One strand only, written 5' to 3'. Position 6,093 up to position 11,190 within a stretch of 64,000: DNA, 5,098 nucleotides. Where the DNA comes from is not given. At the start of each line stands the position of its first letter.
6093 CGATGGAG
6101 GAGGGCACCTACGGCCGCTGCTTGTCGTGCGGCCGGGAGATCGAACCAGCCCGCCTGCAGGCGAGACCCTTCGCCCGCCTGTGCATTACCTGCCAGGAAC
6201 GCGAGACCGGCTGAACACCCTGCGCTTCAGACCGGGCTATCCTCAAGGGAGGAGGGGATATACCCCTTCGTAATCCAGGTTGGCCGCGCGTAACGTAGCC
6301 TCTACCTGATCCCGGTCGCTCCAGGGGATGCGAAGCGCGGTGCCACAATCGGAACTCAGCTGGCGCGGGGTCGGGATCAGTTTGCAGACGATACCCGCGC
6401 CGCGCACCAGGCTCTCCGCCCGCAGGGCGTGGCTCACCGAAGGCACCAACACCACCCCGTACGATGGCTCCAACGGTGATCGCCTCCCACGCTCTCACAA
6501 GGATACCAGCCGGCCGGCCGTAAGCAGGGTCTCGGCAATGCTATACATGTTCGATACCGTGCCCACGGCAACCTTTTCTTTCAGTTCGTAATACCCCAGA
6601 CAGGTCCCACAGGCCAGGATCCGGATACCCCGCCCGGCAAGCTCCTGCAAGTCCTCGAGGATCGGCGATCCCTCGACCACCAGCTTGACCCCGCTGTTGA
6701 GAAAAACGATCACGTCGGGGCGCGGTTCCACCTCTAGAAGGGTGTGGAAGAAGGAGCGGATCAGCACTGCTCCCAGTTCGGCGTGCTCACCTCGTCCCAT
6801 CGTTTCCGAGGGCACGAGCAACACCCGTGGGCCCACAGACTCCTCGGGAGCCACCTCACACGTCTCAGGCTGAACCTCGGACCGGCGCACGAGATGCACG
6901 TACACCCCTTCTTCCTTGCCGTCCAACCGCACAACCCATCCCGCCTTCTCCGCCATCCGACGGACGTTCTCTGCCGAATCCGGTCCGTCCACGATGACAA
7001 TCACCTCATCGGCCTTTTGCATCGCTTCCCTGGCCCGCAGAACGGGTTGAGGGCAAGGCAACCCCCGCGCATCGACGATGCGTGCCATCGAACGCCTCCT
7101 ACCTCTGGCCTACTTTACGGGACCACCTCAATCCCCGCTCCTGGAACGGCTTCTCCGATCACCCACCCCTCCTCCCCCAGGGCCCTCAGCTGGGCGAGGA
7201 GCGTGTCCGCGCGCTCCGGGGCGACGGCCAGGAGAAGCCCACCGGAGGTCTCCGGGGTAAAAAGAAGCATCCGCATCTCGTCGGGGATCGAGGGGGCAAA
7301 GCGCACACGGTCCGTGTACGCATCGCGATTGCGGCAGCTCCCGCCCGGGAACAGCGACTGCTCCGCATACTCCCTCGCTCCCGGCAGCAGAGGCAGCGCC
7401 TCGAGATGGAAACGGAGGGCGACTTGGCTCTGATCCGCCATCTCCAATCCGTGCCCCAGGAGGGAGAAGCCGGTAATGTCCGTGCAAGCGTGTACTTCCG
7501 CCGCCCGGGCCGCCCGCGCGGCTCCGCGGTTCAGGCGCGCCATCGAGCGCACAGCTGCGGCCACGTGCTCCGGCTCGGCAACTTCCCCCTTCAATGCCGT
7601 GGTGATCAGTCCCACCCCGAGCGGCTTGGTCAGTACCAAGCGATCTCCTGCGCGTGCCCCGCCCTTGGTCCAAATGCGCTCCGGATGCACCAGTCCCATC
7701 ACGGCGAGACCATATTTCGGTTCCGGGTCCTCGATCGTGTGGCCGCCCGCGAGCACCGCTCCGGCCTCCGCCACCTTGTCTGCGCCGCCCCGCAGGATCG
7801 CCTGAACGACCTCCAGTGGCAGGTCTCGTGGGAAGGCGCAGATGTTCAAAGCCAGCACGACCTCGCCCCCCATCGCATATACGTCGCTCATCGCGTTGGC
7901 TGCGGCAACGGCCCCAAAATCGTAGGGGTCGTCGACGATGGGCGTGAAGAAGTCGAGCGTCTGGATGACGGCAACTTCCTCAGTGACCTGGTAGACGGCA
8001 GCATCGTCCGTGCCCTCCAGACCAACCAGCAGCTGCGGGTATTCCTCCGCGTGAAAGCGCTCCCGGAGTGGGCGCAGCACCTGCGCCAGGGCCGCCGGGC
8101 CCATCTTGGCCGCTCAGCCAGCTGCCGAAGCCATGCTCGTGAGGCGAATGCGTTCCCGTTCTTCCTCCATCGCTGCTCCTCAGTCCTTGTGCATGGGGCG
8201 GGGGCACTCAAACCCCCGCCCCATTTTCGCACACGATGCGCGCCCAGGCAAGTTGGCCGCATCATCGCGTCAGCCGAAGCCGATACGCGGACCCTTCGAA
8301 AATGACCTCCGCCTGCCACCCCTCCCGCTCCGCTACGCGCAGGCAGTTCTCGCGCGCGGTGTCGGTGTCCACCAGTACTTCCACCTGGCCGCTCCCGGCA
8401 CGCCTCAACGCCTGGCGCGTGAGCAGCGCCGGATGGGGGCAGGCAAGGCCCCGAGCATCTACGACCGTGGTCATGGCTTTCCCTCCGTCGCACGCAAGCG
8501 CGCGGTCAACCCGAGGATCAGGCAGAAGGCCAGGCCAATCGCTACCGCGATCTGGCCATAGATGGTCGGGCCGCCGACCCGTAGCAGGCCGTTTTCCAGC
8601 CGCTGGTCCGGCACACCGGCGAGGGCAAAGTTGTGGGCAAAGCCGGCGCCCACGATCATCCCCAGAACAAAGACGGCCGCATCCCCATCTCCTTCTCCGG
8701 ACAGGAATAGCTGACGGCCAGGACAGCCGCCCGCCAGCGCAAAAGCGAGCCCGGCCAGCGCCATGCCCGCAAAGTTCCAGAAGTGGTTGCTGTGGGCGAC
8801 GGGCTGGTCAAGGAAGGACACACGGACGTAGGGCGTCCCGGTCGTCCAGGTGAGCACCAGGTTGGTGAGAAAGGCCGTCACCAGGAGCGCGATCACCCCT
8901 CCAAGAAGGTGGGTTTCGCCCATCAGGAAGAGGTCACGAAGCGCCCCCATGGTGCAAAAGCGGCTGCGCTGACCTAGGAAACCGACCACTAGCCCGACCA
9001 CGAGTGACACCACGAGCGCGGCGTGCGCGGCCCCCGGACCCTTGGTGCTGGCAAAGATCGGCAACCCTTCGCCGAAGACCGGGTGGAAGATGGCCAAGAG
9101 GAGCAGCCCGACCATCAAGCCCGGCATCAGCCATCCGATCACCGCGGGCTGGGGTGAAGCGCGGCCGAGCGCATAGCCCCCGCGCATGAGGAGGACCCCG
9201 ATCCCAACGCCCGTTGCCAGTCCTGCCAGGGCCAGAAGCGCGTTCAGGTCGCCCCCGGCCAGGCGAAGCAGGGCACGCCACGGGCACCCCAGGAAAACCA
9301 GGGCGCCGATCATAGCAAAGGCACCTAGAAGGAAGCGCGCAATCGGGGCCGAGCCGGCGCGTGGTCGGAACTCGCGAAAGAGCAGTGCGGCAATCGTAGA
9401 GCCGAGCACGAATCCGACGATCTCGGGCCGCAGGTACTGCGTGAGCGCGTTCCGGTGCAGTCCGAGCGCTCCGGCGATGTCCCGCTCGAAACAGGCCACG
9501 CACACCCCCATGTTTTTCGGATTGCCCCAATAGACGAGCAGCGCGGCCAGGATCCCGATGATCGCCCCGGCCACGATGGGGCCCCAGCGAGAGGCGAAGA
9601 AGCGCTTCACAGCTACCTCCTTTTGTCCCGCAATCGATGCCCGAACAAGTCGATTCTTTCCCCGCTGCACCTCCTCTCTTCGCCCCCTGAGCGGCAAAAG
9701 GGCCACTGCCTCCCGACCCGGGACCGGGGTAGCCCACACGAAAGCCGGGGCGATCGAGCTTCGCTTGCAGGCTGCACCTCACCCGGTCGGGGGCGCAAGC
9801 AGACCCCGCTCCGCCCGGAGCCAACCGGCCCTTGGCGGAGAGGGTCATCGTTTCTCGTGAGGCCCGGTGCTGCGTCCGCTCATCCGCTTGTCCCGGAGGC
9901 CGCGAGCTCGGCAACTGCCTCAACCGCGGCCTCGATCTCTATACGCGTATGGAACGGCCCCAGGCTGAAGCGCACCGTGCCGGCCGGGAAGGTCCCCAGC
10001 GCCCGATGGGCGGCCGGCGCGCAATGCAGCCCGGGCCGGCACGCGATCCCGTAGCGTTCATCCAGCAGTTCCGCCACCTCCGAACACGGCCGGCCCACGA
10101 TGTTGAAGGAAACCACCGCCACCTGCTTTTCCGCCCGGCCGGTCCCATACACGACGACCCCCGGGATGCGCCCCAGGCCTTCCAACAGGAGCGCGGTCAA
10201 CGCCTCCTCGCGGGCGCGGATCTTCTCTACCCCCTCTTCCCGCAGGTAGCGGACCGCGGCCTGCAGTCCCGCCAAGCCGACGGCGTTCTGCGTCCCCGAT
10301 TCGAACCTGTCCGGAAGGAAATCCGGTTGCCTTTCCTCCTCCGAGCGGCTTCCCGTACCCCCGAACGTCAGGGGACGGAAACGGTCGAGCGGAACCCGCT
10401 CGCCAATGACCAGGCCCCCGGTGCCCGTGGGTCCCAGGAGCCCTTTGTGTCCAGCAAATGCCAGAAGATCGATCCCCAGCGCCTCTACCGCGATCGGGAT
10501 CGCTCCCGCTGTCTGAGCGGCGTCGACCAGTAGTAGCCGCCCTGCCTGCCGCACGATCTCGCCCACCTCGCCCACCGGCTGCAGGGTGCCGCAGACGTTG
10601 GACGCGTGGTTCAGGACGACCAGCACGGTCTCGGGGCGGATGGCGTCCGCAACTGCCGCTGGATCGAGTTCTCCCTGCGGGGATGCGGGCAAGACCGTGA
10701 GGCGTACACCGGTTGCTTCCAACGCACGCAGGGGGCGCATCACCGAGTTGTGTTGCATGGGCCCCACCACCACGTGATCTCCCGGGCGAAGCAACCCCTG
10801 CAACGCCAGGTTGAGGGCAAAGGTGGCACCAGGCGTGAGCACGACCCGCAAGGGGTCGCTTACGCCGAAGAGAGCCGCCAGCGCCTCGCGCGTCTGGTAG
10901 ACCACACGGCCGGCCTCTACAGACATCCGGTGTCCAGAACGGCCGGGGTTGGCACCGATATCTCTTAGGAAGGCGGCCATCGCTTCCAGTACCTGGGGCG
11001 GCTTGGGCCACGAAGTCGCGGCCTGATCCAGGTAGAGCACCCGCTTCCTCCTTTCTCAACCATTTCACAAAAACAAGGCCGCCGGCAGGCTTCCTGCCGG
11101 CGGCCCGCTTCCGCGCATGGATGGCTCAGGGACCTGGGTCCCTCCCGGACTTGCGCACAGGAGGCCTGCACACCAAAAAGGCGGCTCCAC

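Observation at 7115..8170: selD is a selenoprotein: in-frame TGA at 8114-8116 restores the canonical N-terminal Sec/Cys motif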

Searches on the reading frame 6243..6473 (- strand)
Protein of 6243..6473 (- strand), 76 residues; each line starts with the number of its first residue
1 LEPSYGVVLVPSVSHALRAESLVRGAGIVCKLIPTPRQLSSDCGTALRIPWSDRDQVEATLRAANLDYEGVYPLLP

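Call 51: search_protein_families(library=pfam, proteins=[window:6243-6473:-])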
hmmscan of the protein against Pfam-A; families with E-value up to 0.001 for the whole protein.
window:6243-6473:- (76 aa): 1 family
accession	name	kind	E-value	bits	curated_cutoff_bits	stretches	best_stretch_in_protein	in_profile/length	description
PF11823.13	Se_S_carrier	-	3.3e-23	81.4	25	1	5-73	1-69/69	Putative Se/S carrier protein-like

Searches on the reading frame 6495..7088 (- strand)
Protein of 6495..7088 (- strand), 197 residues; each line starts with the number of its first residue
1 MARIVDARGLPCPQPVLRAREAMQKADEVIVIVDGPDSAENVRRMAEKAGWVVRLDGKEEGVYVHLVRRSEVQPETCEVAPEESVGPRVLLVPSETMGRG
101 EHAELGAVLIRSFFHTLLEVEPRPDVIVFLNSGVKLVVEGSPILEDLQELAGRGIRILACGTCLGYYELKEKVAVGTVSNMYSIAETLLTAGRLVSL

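Call 6: search_protein_families(library=ncbifam, proteins=[window:6495-7088:-])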
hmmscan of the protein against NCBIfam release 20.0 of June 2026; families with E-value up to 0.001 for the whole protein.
window:6495-7088:- (197 aa): 2 families
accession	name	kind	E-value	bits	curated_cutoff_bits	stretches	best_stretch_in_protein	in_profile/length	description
TIGR03527.1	selenium_YedF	equivalog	1.6e-56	191.2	110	1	5-196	1-193/194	sulfurtransferase-like selenium metabolism protein YedF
NF008242.0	PRK11018.1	equivalog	0.00017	21.2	79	1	5-63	11-71/78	sulfurtransferase-like selenium metabolism protein YedF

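Call 20: find_encoding_contigs(protein=window:6495-7088:-, flank=10000, max_places=6)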
Protein window:6495-7088:- (197 aa): 10 contigs read that carry it; 6 places shown.
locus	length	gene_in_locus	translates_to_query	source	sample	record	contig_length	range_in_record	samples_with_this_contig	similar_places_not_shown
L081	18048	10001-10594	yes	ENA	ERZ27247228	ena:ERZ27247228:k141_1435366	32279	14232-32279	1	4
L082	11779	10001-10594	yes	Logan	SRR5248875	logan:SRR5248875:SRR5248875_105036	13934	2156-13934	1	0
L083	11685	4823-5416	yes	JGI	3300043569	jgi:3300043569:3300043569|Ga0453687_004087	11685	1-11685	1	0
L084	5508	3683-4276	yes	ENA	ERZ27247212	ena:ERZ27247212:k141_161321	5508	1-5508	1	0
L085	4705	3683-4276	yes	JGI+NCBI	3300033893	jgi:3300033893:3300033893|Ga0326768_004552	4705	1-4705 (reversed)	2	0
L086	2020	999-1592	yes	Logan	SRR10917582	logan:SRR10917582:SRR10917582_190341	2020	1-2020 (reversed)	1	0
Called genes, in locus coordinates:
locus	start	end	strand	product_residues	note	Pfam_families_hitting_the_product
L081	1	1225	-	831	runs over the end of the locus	PF11992:TgpA_N, PF01841:Transglut_core, PF13559:DUF4129 (weak)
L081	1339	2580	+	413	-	PF13439:Glyco_transf_4, PF13579:Glyco_trans_4_4, PF20706:GT4-conflict, PF00534:Glycos_transf_1, PF13692:Glyco_trans_1_4, PF13524:Glyco_trans_1_2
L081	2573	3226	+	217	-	PF13489:Methyltransf_23, PF13847:Methyltransf_31, PF08241:Methyltransf_11, PF08242:Methyltransf_12, PF13649:Methyltransf_25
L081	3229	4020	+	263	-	PF13489:Methyltransf_23, PF07021:MetW, PF13847:Methyltransf_31, PF08241:Methyltransf_11, PF08242:Methyltransf_12, PF13649:Methyltransf_25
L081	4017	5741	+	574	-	PF05524:PEP-utilisers_N, PF00391:PEP-utilizers, PF02896:PEP-utilizers_C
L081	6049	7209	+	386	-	PF00266:Aminotran_5, PF01053:Cys_Met_Meta_PP (weak), PF01041:DegT_DnrJ_EryC1, PF01212:Beta_elim_lyase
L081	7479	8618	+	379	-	PF04143:Sulf_transp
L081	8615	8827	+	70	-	PF01206:TusA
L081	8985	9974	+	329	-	PF00586:AIRS, PF02769:AIRS_C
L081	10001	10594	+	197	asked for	PF01206:TusA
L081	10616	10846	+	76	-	PF11823:Se_S_carrier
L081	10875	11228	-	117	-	PF01258:zf-dskA_traR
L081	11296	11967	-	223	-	PF02492:cobW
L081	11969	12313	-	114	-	PF01155:HypA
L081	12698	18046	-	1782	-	?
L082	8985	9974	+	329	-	PF00586:AIRS, PF02769:AIRS_C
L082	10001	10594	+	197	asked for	PF01206:TusA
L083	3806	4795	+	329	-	PF00586:AIRS, PF02769:AIRS_C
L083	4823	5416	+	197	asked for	PF01206:TusA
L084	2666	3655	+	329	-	PF00586:AIRS, PF02769:AIRS_C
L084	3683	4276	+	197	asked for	PF01206:TusA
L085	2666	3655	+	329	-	PF00586:AIRS, PF02769:AIRS_C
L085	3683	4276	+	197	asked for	PF01206:TusA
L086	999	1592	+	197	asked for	PF01206:TusA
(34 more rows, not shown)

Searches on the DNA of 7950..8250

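Call 13: search_rna_families(source=window, start=7950, end=8250, threshold=evalue, max_evalue=10, show_alignments=3)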
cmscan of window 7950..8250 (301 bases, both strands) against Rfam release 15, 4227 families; matches with E-value up to 10: 5.
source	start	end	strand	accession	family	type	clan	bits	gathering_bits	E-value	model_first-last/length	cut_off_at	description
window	8195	8221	-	RF02226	sX7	Gene; sRNA;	-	16.5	55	0.6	17-43/95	no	Xanthomonas sRNA sX7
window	8194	8223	+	RF02354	BjrC80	Gene; sRNA;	-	13.9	80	1.6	127-156/162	no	Bradyrhizobiaceae sRNA BjrC80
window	8103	8250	+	RF02605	scr5239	Gene; sRNA;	-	13.3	64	5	1-135/158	3'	Streptomyces sRNA scr5239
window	7982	8069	+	RF02133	HOXB13-AS1_2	Gene; lncRNA;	-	11.6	40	2.4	1-81/81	no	HOXB13 antisense RNA 1 conserved region 2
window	8176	8228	-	RF02151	MIMT1_1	Gene; lncRNA;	-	11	45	9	37-88/88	no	MER1 repeat containing imprinted transcript 1 conserved region 1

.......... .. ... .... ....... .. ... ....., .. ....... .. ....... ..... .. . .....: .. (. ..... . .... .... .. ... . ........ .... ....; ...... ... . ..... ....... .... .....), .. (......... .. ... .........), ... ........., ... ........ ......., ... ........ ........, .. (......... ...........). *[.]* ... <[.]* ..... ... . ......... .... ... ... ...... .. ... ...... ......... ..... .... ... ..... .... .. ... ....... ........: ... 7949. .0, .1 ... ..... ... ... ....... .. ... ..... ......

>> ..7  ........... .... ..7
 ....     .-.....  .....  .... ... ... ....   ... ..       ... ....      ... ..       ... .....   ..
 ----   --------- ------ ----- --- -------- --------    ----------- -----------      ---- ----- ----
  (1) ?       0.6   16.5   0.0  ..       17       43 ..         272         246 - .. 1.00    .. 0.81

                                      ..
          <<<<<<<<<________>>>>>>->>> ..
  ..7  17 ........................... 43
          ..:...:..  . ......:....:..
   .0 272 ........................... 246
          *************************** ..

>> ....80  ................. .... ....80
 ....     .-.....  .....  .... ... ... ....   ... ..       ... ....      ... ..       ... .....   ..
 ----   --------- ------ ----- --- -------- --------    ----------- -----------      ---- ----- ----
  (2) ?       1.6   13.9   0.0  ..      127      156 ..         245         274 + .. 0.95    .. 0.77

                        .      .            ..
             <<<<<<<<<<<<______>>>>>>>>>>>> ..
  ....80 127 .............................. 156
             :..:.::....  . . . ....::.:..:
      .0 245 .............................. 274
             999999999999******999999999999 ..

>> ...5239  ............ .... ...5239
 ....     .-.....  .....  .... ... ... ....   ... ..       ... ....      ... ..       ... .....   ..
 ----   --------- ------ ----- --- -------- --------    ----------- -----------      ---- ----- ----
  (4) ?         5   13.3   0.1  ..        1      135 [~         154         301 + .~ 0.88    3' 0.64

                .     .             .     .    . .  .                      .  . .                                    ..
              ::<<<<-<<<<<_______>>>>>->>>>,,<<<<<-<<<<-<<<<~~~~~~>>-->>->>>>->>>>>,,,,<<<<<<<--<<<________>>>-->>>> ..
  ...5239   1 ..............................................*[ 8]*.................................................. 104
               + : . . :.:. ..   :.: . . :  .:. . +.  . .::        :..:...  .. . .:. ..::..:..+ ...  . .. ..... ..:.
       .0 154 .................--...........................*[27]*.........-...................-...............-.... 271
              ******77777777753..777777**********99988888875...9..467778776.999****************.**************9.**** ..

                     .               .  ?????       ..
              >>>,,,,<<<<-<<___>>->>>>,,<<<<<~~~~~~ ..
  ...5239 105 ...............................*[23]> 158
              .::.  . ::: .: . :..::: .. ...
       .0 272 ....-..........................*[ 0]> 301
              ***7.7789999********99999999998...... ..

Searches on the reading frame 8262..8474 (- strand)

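Call 51: search_protein_families(library=pfam, proteins=[window:8262-8474:-])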
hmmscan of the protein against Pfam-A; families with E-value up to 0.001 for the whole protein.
window:8262-8474:- (70 aa): 1 family
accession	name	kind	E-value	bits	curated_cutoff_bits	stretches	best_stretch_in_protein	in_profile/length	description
PF01206.22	TusA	-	3.4e-13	49.7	28.6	1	4-69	2-69/70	Sulfurtransferase TusA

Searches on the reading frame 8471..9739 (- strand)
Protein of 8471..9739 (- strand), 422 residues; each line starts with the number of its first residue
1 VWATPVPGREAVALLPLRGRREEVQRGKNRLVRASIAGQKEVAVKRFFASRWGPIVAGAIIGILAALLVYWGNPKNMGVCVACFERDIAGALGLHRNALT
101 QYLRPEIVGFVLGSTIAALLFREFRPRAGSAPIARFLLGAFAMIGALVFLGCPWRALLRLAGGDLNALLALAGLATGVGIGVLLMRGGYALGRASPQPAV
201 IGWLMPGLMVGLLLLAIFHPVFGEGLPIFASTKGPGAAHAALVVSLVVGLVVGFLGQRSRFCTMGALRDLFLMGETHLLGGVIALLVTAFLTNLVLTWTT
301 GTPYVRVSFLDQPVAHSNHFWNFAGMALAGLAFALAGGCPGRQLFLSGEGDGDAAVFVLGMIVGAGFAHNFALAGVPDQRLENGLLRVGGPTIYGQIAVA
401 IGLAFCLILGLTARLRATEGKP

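Call 6: search_protein_families(library=ncbifam, proteins=[window:8471-9739:-])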
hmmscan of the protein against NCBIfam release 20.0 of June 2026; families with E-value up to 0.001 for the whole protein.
window:8471-9739:- (422 aa): 4 families
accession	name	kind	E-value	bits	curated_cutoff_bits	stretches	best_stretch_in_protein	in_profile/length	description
TIGR04112.1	seleno_YedE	equivalog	1.1e-135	452.1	200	1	55-410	3-336/337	YedE family putative selenium transporter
NF052577.1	ThSTportTsuASprch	equivalog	1.8e-08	34.1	400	1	244-356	4-108/330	thiosulfate transporter TsuA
NF041049.1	thio_trans_TsuA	exception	8e-08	31.7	645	2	242-351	4-105/348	thiosulfate utilization transporter TsuA/YeeE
NF033796.1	selen_YedE_FdhT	exception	1.7e-06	27.5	350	1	239-366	213-330/387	selenium metabolism membrane protein YedE/FdhT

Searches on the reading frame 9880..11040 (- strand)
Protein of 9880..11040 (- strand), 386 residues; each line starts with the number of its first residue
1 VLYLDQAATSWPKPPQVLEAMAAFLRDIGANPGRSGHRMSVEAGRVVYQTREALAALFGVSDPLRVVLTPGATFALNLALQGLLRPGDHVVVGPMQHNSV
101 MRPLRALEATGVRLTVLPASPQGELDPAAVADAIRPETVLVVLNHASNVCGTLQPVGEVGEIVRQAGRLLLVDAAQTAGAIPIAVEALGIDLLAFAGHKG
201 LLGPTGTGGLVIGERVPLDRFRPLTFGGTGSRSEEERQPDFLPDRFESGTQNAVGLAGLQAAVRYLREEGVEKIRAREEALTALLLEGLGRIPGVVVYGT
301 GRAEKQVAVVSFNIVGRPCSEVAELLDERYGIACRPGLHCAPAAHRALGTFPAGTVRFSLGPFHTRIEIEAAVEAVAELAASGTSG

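Call 12: search_protein_families(library=ncbifam, proteins=[window:9880-11040:-])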
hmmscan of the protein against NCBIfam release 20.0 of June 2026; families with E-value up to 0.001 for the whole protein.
window:9880-11040:- (386 aa): 49 families (the best 25 are shown)
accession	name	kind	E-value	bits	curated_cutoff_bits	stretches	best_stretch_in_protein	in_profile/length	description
TIGR01977.1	am_tr_V_EF2568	hypoth_equivalog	2.3e-134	448.1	377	1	3-379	2-376/376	cysteine desulfurase family protein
NF040779.1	Sec_lyase_SclA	exception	2.2e-113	379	525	1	2-379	1-376/378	selenocysteine lyase SclA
TIGR01979.1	sufS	subfamily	3.9e-77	259.8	475.1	1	2-378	20-397/403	SufS family cysteine desulfurase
NF041166.1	f2_encap_cargo1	exception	1.2e-57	196.5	800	1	2-379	247-623/623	family 2A encapsulin nanocompartment cargo protein cysteine desulfurase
NF006791.0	PRK09295.1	equivalog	1.6e-50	172.3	661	1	2-376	25-398/406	cysteine desulfurase SufS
TIGR03392.1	FeS_syn_CsdA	equivalog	1.7e-48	165.8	493.6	1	2-377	18-390/398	cysteine desulfurase CsdA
TIGR01976.1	am_tr_V_VC1184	hypoth_equivalog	4.6e-48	164.5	352.35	1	2-376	20-401/401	cysteine desulfurase-like protein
NF008126.0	PRK10874.1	equivalog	1.1e-47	163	607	1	2-377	21-393/401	cysteine desulfurase CsdA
TIGR03402.1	FeS_nifS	equivalog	6.1e-47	160.2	530.75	1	3-379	2-369/379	cysteine desulfurase NifS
TIGR03235.1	DNA_S_dndA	equivalog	1.4e-46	159.4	480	1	3-316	1-302/353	cysteine desulfurase DndA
NF010611.0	PRK14012.1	equivalog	4.4e-46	157.6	548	1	2-378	7-377/406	IscS subfamily cysteine desulfurase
TIGR02006.1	IscS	equivalog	3.6e-43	148.1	643.2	1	2-378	5-373/402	IscS subfamily cysteine desulfurase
NF002806.0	PRK02948.1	subfamily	1.9e-32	112.7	304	1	1-379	1-371/381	IscS subfamily cysteine desulfurase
TIGR03403.1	nifS_epsilon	equivalog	1.1e-31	110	587.7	1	2-376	1-369/382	NifS family cysteine desulfurase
TIGR04343.1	egtE_PLP_lyase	equivalog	1.4e-22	80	400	1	3-294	16-292/370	ergothioneine biosynthesis PLP-dependent enzyme EgtE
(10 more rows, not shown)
